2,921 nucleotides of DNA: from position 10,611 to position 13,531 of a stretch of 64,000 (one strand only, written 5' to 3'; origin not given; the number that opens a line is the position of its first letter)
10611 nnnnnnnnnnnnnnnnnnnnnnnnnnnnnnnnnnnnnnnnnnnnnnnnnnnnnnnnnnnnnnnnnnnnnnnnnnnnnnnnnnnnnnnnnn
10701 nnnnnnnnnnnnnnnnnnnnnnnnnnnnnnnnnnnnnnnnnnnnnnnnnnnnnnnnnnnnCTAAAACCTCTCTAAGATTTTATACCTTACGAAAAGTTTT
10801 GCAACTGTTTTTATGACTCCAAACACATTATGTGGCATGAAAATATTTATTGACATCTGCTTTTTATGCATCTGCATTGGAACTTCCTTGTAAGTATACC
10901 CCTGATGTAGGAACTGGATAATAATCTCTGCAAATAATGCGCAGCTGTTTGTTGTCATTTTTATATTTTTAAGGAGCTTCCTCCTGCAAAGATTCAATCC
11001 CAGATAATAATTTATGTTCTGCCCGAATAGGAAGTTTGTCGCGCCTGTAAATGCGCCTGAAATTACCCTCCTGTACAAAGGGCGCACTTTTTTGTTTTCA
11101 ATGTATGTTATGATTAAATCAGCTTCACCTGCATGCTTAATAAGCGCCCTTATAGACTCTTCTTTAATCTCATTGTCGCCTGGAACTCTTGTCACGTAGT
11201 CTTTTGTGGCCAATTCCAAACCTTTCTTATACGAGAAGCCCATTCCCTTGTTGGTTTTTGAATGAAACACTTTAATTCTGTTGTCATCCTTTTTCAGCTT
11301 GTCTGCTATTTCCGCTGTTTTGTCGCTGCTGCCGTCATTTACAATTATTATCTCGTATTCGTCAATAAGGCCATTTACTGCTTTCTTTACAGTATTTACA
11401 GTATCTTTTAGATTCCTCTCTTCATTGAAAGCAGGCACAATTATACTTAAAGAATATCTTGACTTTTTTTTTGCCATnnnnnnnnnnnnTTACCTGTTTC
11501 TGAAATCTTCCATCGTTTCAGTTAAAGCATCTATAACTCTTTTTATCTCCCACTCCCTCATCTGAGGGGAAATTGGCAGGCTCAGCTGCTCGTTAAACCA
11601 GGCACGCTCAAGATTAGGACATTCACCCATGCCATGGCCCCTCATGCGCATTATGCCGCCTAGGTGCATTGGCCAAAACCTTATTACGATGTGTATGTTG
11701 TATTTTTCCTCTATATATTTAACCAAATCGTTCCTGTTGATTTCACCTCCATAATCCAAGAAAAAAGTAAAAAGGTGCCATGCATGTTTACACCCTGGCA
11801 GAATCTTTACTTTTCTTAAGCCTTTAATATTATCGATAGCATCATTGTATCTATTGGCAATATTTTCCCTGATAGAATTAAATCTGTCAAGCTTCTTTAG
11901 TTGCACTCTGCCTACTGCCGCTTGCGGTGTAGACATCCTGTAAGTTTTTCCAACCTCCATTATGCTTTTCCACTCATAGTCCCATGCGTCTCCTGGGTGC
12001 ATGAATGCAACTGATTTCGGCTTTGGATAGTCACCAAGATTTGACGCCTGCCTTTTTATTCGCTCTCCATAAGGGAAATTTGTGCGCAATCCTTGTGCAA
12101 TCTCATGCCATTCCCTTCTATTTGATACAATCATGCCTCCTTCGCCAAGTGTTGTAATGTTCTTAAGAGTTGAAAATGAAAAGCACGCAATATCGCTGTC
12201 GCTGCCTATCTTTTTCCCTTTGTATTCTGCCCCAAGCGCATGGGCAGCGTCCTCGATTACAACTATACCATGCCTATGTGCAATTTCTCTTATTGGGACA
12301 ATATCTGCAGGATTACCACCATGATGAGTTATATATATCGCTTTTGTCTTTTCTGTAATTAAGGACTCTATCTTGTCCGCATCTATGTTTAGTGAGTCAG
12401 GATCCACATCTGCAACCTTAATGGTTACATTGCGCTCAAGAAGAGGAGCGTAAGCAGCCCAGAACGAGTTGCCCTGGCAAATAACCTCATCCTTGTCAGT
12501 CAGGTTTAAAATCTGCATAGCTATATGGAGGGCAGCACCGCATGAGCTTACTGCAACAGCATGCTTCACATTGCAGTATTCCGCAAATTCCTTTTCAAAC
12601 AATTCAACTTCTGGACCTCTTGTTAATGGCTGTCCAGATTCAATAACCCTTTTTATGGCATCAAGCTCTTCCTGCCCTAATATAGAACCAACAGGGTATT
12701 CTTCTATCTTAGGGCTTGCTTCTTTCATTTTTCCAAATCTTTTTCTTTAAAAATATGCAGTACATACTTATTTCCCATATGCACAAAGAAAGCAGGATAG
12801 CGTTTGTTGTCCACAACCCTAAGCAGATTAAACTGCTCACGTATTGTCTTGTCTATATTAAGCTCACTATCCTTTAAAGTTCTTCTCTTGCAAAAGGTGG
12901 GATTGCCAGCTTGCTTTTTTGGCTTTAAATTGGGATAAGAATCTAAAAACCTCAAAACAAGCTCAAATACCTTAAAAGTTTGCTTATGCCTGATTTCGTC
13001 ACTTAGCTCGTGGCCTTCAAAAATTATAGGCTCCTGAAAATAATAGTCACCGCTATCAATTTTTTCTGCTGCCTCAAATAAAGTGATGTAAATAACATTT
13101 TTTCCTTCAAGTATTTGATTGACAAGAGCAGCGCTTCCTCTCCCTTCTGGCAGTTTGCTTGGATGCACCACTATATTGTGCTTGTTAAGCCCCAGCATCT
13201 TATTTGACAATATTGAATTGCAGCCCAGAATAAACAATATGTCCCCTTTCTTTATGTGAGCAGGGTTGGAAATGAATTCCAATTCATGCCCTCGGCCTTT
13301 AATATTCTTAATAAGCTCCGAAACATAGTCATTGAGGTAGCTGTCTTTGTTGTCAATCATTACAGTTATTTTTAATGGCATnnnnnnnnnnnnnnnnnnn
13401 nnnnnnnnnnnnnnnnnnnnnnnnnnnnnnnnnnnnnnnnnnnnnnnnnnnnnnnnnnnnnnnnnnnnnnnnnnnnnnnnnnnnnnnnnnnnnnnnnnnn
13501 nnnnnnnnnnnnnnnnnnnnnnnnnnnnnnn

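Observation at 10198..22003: Bacterial-style nucleotide-heptose toolkit in an archaeon: split RfaE kinase and nucleotidyltransferase plus GT9 heptosyltransferase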

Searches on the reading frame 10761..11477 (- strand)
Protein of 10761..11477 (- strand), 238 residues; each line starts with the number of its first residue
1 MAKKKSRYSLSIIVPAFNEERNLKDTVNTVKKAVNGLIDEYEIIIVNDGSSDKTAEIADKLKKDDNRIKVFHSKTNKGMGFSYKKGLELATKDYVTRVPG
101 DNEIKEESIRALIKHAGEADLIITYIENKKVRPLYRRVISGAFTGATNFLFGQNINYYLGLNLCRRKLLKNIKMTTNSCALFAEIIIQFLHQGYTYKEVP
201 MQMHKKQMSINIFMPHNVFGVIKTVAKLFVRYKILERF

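Call 3: search_protein_families(library=pfam, proteins=[window:10761-11477:-], max_evalue=0.01)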
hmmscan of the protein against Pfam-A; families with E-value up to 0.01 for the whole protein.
window:10761-11477:- (238 aa): 4 families
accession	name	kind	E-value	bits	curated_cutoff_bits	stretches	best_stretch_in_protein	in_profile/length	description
PF00535.33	Glycos_transf_2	-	1.9e-28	100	23.3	1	11-171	1-166/168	Glycosyl transferase family 2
PF10111.15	Glyco_tranf_2_2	-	5.2e-06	26.6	27.3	1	11-114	1-104/276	Glycosyltransferase like family 2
PF13641.12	Glyco_tranf_2_3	-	2.3e-05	24.9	27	1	10-114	3-109/230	Glycosyltransferase like family 2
PF18405.6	SLC25_like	-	0.00024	20.6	34.5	1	134-227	180-273/285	Mitochondrial SLC25 homolog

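Call 4: search_protein_families(library=ncbifam, proteins=[window:10761-11477:-], max_evalue=0.01)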
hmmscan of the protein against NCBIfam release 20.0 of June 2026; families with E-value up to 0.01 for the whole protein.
window:10761-11477:- (238 aa): 27 families (the best 25 are shown)
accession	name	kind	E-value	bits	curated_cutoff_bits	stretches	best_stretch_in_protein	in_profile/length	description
TIGR03937.1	PgaC_IcaA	equivalog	1.2e-22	80.4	422.3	1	5-132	42-166/407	poly-beta-1,6-N-acetyl-D-glucosamine synthase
NF007482.0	PRK10073.1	equivalog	3e-18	65.9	423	1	5-124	3-118/334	glycosyltransferase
NF047683.1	TeichurnBiosyTuaG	equivalog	6.9e-17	61.9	400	1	7-125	5-120/252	teichuronic acid biosynthesis protein TuaG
NF047588.1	GlcsyltransPgfSStrep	equivalog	2.7e-13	49.8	500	1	10-124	3-118/308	glycosyltransferase PgfS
NF050050.1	ProtGlycPglI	equivalog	1.9e-12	47.2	500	1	9-118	3-110/306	GalNAc(5)-diNAcBac-PP-undecaprenol beta-1,3-glucosyltransferase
TIGR04283.1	glyco_like_mftF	equivalog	2e-12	47.2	182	1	10-116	1-97/221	TIGR04283 family arsenosugar biosynthesis glycosyltransferase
NF007986.1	PRK10714.1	equivalog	3.3e-12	46.1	529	1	9-168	7-168/316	undecaprenyl-phosphate 4-deoxy-4-formamido-L-arabinose transferase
NF041391.1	DPhHxTase_Halo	equivalog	5.3e-11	41.9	375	1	22-206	5-186/213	dolichyl-phosphate hexose transferase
NF053739.1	GlytfEpsEBac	equivalog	4.1e-10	39.1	450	1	10-102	3-93/265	glycosyltransferase EpsE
NF041875.1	EPS_EpsD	equivalog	8.8e-09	35.2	370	1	10-110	1-98/325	exopolysaccharide biosynthesis glycosyltransferase EpsD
NF010496.0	PRK13915.1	equivalog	1.4e-08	34.2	262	1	2-101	25-126/307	glucosyl-3-phosphoglycerate synthase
NF038302.1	EPS_HpsE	equivalog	1.5e-08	34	300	1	9-116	2-111/307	hormogonium polysaccharide biosynthesis glycosyltransferase HpsE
TIGR03111.1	glyc2_xrt_Gpos1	hypoth_equivalog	4.3e-08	32.4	363.95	1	9-116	50-156/439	TIGR03111 family XrtG-associated glycosyltransferase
NF041394.1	GtaseAglG_Halo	equivalog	4.8e-08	32.6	440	1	10-122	3-113/304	glucosyl-dolichyl phosphate glucuronosyltransferase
NF058614.1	PPMAGASynPpgS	equivalog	4.7e-07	29.5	370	1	12-203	4-196/226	polyprenyl-phospho-N-acetylgalactosaminyl synthase PpgS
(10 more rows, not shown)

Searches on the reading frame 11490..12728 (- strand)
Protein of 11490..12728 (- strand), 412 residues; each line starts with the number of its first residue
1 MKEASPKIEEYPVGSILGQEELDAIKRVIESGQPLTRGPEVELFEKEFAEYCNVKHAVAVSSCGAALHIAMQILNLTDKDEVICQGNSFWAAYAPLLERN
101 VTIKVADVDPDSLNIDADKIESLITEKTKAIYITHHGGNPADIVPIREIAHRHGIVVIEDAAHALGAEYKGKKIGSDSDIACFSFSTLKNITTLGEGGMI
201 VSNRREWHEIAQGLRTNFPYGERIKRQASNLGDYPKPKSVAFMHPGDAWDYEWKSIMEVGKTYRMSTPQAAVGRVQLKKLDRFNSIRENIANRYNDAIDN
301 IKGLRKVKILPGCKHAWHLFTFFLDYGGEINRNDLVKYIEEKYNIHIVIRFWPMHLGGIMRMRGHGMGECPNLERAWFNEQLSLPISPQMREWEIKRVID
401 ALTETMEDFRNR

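Call 3: search_protein_families(library=pfam, proteins=[window:11490-12728:-], max_evalue=0.01)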
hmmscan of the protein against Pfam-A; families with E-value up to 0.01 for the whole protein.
window:11490-12728:- (412 aa): 6 families
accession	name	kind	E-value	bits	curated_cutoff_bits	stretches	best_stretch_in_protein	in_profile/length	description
PF01041.23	DegT_DnrJ_EryC1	-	1e-93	314.9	19.8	1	17-402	3-359/360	DegT/DnrJ/EryC1/StrS aminotransferase family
PF00266.25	Aminotran_5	-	3.2e-10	40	21.5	1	44-195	48-207/371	Aminotransferase class-V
PF01053.26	Cys_Met_Meta_PP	-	3.3e-09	36.2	27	1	38-209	51-220/381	Cys/Met metabolism PLP-dependent enzyme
PF00155.27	Aminotran_1_2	-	1.2e-06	28.4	19.7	1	26-167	27-192/361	Aminotransferase class I and II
PF01212.27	Beta_elim_lyase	-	1.7e-06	28.1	27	1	39-186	32-198/288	Beta-eliminating lyase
PF14450.12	FtsA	-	0.0074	17.1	31.8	0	176-229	8-56/127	Cell division protein FtsA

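Call 4: search_protein_families(library=ncbifam, proteins=[window:11490-12728:-], max_evalue=0.01)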
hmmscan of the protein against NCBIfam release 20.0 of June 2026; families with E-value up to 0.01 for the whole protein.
window:11490-12728:- (412 aa): 54 families (the best 25 are shown)
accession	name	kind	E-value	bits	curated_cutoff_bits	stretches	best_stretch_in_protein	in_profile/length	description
TIGR03588.1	PseC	equivalog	4.8e-78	262.7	423.5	1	17-405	9-379/380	UDP-4-amino-4,6-dideoxy-N-acetyl-beta-L-altrosamine transaminase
NF008658.2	PRK11658.1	equivalog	6.9e-63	212.5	631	2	17-206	12-198/379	UDP-4-amino-4-deoxy-L-arabinose aminotransferase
NF008687.0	PRK11706.1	equivalog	4.8e-56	190.1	375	2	19-215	11-206/375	dTDP-4-amino-4,6-dideoxygalactose transaminase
TIGR04181.1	NHT_00031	hypoth_equivalog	1.8e-50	171.9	420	2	17-216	8-222/359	LegC family aminotransferase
TIGR02379.1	ECA_wecE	subfamily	2.1e-46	158.4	434.85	1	20-406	12-375/376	dTDP-4-amino-4,6-dideoxy-D-glucose transaminase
NF011936.0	PRK15407.1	equivalog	3.4e-42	144.7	423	1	15-342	42-372/440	lipopolysaccharide biosynthesis protein RfbH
TIGR04427.1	PLP_DesI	equivalog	1.1e-31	110.3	650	1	35-223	48-232/390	dTDP-4-dehydro-6-deoxyglucose aminotransferase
NF006096.0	PRK08248.1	equivalog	3.4e-12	45.7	726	1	38-208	63-232/431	homocysteine synthase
TIGR01326.1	OAH_OAS_sulfhy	subfamily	2.8e-09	36.2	495.1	1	39-202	57-218/418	O-acetylhomoserine aminocarboxypropyltransferase/cysteine synthase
NF006095.0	PRK08247.1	equivalog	3e-08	32.8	585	1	36-164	50-177/369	methionine biosynthesis PLP-dependent protein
NF004757.0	PRK06084.1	equivalog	3.4e-08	32.8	790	1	39-209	58-227/425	bifunctional O-acetylhomoserine aminocarboxypropyltransferase/cysteine synthase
NF006810.0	PRK09331.1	subfamily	1.6e-07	30.4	301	1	38-178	64-215/397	Sep-tRNA:Cys-tRNA synthetase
TIGR01977.1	am_tr_V_EF2568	hypoth_equivalog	1.7e-07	30.6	377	1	61-213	69-224/376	cysteine desulfurase family protein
NF005816.0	PRK07682.1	equivalog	1.9e-07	30.1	620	1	50-161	86-203/390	aminotransferase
NF004650.0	PRK05994.1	equivalog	5.2e-07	28.8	667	1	44-202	68-224/427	O-acetylhomoserine aminocarboxypropyltransferase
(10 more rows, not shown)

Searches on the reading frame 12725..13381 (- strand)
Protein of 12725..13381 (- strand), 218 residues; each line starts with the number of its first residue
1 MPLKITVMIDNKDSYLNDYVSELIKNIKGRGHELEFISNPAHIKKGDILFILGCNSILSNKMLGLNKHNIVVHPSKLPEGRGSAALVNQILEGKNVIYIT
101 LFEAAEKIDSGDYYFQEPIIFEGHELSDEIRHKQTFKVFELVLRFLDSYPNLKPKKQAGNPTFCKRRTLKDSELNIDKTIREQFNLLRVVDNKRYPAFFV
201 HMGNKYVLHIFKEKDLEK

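Call 3: search_protein_families(library=pfam, proteins=[window:12725-13381:-], max_evalue=0.01)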
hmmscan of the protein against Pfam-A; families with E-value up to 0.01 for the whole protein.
window:12725-13381:- (218 aa): 1 family
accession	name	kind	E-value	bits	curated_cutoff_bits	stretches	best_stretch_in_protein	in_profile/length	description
PF00551.24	Formyl_trans_N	-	6.8e-07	29.6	26.1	1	46-120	80-155/181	Formyl transferase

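Call 4: search_protein_families(library=ncbifam, proteins=[window:12725-13381:-], max_evalue=0.01)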
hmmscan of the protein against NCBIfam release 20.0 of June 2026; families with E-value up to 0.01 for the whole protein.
window:12725-13381:- (218 aa): 5 families
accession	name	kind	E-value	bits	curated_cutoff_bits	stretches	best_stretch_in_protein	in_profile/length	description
TIGR00460.1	fmt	equivalog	6.2e-13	48.5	201.5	1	47-203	81-239/315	methionyl-tRNA formyltransferase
NF005998.1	PRK08125.1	equivalog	8.4e-12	44.3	777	1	45-208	75-241/649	bifunctional UDP-4-amino-4-deoxy-L-arabinose formyltransferase/UDP-glucuronic acid oxidase ArnA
NF005414.0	PRK06988.1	equivalog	2e-08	33.6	316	1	45-208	77-244/311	formyltransferase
NF005755.0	PRK07579.1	equivalog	1.1e-07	31.9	238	1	47-210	67-235/245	dTDP-4-amino-4,6-dideoxyglucose formyltransferase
TIGR00639.1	PurN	equivalog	0.0018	17.8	150.1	1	43-131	77-166/192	phosphoribosylglycinamide formyltransferase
